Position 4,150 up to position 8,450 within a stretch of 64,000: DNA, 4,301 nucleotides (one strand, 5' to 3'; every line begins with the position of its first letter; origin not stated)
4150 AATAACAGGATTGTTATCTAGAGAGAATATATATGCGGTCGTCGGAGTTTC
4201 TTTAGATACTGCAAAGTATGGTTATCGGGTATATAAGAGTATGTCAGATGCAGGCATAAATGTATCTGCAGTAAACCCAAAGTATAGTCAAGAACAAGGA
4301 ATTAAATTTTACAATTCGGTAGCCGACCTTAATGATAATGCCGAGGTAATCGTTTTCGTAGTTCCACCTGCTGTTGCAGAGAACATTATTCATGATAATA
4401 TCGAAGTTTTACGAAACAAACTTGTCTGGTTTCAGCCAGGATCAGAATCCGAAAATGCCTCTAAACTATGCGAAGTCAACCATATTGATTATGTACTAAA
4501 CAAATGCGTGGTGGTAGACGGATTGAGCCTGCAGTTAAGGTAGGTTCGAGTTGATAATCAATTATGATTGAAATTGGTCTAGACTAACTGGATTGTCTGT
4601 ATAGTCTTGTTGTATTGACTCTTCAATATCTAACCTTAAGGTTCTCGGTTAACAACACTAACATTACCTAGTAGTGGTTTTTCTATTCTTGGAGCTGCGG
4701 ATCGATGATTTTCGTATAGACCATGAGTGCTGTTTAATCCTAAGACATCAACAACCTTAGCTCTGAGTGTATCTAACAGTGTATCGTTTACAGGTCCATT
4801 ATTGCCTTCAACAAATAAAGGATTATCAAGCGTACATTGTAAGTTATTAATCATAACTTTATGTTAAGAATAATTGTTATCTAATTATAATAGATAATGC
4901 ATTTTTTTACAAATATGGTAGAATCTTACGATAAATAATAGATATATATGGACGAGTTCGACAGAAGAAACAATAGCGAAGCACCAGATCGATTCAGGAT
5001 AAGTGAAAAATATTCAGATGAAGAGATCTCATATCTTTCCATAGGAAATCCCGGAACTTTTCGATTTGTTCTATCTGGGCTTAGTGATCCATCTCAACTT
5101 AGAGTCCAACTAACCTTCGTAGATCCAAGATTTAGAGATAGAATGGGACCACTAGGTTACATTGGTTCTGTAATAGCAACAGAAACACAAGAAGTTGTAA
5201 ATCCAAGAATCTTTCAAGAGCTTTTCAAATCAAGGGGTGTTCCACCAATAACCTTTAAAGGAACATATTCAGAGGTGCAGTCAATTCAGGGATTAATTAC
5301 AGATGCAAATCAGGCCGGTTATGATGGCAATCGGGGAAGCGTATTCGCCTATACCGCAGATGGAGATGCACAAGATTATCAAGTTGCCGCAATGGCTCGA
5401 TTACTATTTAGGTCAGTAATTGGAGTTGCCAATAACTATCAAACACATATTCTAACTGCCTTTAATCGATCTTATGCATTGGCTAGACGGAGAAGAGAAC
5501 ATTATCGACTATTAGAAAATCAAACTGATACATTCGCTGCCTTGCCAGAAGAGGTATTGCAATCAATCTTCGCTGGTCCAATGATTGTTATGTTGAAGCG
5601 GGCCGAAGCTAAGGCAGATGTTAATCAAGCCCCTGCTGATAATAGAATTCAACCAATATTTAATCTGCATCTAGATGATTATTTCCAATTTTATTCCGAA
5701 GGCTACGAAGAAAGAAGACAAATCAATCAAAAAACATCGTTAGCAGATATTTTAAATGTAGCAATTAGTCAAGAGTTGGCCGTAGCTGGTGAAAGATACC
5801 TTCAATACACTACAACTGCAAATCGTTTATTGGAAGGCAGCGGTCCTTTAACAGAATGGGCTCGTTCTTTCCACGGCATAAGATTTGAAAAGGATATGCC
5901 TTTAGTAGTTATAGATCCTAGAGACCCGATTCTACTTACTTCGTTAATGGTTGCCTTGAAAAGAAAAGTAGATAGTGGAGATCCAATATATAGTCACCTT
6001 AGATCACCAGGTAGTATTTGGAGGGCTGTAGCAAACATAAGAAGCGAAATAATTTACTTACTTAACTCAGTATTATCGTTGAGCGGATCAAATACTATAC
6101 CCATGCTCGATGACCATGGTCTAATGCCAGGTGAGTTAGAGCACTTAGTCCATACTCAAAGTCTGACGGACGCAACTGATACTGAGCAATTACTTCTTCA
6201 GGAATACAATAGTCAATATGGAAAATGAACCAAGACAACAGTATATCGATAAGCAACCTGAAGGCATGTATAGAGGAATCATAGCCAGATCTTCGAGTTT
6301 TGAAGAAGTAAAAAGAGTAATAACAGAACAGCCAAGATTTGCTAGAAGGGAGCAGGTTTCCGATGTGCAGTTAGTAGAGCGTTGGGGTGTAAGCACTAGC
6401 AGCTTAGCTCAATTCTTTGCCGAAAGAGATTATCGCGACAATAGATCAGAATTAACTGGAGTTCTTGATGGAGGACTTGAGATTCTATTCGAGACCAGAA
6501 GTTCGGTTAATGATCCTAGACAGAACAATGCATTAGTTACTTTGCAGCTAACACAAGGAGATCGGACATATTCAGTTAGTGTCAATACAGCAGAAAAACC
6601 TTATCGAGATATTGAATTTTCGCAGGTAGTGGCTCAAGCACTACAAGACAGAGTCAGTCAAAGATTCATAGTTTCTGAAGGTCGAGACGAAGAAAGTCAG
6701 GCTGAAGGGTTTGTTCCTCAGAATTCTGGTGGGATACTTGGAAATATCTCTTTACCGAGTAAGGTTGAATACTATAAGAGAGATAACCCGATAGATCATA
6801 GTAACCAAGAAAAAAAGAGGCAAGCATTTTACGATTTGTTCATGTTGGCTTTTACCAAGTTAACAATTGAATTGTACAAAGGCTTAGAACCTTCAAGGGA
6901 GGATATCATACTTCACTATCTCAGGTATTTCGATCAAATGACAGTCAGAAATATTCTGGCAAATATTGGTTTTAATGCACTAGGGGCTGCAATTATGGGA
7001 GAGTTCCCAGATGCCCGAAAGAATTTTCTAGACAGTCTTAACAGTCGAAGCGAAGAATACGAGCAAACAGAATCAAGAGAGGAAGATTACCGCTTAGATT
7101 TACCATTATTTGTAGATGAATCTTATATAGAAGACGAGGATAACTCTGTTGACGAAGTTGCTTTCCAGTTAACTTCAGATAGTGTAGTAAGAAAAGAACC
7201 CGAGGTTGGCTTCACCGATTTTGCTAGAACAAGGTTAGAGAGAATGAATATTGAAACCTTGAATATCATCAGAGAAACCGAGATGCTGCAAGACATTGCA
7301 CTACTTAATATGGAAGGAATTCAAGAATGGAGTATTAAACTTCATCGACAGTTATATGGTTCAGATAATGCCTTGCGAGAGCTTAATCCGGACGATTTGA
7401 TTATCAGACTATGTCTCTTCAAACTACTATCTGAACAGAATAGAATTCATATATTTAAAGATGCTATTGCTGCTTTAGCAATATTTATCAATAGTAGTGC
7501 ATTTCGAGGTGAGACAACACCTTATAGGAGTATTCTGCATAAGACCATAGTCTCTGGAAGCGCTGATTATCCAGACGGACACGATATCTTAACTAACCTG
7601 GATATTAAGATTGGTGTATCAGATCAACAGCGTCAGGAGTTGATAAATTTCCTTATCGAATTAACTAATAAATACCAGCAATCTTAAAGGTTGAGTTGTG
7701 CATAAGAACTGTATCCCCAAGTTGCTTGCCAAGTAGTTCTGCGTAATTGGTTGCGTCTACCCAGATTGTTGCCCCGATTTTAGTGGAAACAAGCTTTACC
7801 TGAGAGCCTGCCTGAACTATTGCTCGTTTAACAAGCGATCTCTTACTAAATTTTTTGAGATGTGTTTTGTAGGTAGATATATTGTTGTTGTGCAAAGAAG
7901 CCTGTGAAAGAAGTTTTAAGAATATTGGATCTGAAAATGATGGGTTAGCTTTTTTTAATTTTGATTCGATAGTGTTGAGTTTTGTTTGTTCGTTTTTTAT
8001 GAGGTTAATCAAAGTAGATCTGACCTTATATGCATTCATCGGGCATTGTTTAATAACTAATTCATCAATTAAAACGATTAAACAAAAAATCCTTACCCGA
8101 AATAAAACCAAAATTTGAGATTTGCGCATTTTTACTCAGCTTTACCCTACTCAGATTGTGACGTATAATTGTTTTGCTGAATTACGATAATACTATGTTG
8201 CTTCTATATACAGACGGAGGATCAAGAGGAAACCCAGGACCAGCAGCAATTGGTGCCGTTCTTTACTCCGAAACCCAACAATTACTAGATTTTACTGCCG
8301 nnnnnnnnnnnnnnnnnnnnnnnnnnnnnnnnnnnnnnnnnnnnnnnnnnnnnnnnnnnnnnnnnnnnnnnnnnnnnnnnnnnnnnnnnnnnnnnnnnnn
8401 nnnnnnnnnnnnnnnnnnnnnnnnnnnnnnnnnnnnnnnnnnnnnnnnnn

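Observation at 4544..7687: Two translationally coupled large proteins (426 and 489 aa) with no recognisable domains, behind a 400-bp AT-rich intergenic region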

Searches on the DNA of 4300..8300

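Call 55: search_rna_families(source=window, start=4300, end=8300, threshold=evalue, max_evalue=1)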
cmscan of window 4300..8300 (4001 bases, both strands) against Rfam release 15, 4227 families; matches with E-value up to 1: 0.
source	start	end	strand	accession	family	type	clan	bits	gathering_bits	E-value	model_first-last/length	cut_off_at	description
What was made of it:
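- On Structured non-coding RNA in 4544..4947: No Rfam hit at E <= 1 (call 55).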

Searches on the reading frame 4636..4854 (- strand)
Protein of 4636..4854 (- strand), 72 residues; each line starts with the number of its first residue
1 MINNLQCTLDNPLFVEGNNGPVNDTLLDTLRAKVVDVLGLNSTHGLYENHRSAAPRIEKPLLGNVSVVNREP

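Call 4: search_protein_families(library=pfam, proteins=[window:4636-4854:-], max_evalue=0.1)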
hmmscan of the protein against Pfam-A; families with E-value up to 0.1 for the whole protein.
window:4636-4854:- (72 aa): 0 families

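Call 5: search_protein_families(library=padloc, proteins=[window:4636-4854:-], max_evalue=0.1)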
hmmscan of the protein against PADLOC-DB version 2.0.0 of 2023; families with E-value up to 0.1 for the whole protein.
window:4636-4854:- (72 aa): 0 families

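Call 6: search_protein_families(library=phrogs, proteins=[window:4636-4854:-], max_evalue=0.1)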
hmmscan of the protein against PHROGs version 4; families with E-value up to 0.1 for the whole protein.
window:4636-4854:- (72 aa): 0 families

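Call 7: search_protein_families(library=ncbifam, proteins=[window:4636-4854:-], max_evalue=0.1)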
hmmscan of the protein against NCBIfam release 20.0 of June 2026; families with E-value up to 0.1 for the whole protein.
window:4636-4854:- (72 aa): 0 families

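Call 48: list_cluster_members(proteins=[P0001, P0002, window:4636-4851:-, L001:8416-8634:-])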
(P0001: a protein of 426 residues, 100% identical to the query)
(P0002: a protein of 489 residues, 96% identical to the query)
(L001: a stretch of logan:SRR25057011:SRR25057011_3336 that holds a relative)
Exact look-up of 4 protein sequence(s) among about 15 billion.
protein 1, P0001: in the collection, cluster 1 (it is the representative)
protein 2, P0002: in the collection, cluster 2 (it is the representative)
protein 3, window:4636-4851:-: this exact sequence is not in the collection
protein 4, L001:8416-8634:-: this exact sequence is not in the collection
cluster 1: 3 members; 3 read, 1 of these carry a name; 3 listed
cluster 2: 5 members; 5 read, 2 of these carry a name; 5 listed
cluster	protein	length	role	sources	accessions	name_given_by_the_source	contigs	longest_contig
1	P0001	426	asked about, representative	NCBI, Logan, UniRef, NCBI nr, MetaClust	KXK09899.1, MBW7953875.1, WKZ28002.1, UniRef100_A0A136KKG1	MAG: hypothetical protein QY330_00130 [Candidatus Dojkabacteria bacterium] | Uncharacterized protein n=2 Tax=Candidatus Dojkabacteria TaxID=74243 ... | MAG: hypothetical protein UZ20_WS6002000208 [candidate division WS6 bacterium OLB21]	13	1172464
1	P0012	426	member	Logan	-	-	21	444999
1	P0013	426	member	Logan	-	-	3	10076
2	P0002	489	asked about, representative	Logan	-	-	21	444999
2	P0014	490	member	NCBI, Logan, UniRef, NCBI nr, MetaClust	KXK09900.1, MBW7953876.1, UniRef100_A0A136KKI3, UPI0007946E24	hypothetical protein H3C67_03740 [Candidatus Dojkabacteria bacterium] | Uncharacterized protein n=2 Tax=Candidatus Dojkabacteria TaxID=74243 ... | MAG: hypothetical protein UZ20_WS6002000209 [candidate division WS6 bacterium OLB21]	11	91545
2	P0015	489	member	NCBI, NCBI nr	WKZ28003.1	MAG: hypothetical protein QY330_00135 [Candidatus Dojkabacteria bacterium]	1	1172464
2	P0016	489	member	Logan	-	-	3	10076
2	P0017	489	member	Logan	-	-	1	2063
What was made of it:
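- Tried and rejected: Call 48 looked up orf72 with mis-trimmed minus-strand coordinates (start codon dropped).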

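Call 63: list_cluster_members(proteins=[window:4639-4854:-, L001:8419-8637:-, L012:59-274:-, window:7668-8042:-])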
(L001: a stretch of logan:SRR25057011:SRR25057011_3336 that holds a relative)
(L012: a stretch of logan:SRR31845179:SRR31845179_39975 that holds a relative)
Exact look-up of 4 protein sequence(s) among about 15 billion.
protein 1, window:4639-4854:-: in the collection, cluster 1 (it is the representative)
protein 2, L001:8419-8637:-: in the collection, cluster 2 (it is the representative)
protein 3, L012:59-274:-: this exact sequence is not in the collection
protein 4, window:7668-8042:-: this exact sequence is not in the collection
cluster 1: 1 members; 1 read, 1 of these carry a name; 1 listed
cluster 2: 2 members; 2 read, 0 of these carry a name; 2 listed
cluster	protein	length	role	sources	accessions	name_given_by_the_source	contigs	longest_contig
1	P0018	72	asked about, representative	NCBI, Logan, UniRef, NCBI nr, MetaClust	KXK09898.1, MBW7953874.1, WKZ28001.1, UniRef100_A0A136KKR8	MAG: hypothetical protein QY330_00125 [Candidatus Dojkabacteria bacterium] | Uncharacterized protein n=2 Tax=Candidatus Dojkabacteria TaxID=74243 ... | MAG: hypothetical protein UZ20_WS6002000207 [candidate division WS6 bacterium OLB21]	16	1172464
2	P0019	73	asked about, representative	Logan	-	-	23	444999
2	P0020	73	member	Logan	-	-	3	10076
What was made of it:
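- Checked: A 72-aa minus-strand ORF at 4636..4854 is annotated in GenBank as QY330_00125 / WKZ28001.1 (call 63).
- Tried and rejected: I repeated it correctly in call 63.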

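Call 85: search_solved_structures(query=window:4639-4854:-, max_evalue=10)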
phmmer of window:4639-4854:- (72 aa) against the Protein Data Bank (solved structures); distinct sequences matched with E-value up to 10: 0.
